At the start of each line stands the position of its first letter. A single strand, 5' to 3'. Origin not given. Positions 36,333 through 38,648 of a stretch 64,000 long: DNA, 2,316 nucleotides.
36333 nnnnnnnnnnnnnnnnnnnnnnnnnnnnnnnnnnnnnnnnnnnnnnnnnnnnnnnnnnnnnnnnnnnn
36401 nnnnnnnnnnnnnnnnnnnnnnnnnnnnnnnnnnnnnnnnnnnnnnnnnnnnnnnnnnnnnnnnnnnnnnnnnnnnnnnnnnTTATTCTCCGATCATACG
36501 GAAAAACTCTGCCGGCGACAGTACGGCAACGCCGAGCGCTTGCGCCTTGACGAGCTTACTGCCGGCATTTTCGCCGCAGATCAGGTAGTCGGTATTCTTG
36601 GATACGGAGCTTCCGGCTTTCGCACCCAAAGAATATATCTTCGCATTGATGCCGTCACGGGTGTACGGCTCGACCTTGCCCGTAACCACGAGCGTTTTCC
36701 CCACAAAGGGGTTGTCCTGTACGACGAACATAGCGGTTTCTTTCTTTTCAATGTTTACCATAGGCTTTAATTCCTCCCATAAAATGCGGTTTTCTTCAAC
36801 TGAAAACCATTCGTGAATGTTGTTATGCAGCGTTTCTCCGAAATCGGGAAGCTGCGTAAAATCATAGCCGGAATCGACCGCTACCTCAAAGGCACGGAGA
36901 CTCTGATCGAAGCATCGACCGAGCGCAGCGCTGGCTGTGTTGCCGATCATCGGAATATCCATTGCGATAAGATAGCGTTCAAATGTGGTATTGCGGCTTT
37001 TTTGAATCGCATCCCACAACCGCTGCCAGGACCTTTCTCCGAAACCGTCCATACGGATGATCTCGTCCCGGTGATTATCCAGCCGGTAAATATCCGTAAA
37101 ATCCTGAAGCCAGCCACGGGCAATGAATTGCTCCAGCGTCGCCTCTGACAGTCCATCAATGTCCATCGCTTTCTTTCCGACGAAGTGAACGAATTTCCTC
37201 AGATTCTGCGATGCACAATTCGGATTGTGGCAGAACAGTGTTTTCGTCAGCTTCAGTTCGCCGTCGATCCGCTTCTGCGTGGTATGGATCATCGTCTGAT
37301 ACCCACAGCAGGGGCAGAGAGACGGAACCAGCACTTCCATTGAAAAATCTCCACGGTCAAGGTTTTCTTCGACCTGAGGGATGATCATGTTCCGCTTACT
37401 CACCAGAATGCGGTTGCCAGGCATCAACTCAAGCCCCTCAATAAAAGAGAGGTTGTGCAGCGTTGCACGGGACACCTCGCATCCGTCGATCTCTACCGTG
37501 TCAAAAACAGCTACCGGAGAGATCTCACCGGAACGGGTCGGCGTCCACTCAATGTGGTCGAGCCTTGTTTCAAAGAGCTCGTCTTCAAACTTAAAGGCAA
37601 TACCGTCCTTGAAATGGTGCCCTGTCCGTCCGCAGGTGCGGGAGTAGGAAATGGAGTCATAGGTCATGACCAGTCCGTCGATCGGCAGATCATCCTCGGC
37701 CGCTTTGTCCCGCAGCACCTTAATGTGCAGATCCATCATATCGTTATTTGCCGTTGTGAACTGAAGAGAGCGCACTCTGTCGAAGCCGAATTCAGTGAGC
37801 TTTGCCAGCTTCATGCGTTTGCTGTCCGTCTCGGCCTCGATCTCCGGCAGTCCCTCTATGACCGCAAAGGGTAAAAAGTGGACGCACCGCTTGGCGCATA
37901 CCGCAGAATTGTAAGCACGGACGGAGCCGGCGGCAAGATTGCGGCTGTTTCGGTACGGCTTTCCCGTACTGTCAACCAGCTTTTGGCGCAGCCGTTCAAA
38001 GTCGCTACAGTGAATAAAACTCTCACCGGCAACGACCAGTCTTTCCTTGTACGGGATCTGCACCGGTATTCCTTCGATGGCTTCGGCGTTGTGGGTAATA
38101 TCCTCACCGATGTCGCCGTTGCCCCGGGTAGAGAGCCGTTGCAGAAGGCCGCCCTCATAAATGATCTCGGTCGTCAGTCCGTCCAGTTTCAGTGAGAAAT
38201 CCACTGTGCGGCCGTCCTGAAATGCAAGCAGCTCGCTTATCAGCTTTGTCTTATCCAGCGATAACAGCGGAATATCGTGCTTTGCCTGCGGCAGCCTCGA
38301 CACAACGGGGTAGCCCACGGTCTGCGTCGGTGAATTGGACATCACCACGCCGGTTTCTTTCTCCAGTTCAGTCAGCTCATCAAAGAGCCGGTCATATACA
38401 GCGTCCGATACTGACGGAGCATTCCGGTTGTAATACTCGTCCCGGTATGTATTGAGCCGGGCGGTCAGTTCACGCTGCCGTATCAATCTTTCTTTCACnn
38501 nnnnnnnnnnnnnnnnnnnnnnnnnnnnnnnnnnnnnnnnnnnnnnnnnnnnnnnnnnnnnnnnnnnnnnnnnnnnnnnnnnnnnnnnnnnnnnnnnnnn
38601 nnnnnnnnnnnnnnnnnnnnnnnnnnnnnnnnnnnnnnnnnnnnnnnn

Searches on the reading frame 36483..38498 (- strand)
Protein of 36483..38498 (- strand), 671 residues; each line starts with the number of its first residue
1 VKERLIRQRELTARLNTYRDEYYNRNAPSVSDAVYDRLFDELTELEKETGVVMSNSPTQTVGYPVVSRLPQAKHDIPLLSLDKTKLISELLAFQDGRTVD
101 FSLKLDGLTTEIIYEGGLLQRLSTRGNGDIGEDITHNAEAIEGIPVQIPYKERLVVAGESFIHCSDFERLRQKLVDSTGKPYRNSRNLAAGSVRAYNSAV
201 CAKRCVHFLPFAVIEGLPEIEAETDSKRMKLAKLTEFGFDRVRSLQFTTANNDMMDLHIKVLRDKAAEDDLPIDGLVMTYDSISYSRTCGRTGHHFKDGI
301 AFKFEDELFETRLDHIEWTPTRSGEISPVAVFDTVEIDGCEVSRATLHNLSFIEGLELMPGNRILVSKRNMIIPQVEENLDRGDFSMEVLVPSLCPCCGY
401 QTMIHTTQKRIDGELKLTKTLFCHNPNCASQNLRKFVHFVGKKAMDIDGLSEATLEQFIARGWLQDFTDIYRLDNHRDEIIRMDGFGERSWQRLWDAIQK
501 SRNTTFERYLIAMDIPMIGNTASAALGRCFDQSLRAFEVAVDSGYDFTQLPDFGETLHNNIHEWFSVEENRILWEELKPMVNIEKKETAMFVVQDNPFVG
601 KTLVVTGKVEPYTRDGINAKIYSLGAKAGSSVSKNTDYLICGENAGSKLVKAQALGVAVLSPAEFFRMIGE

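Call 47: search_protein_families(library=pfam, proteins=[window:36483-38498:-])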
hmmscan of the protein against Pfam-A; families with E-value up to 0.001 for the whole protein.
window:36483-38498:- (671 aa): 5 families
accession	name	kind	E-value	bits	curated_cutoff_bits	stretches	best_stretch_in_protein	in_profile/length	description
PF01653.23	DNA_ligase_aden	-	7.5e-44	150.6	27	1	68-306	3-252/253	NAD-dependent DNA ligase adenylation domain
PF03120.22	DNA_ligase_OB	-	4.4e-19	68.6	32.9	1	310-380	1-71/79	NAD-dependent DNA ligase OB-fold domain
PF00533.33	BRCT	-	9.7e-12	45.4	21.3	1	595-669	3-78/78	BRCA1 C Terminus (BRCT) domain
PF12738.14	PTCB-BRCT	-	6.4e-06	26.5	22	1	604-662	4-61/63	twin BRCT domain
PF22745.1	Nlig-Ia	-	0.00036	21.6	27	1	5-49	5-47/92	DNA ligase-like, N-terminal NAD+-binding domain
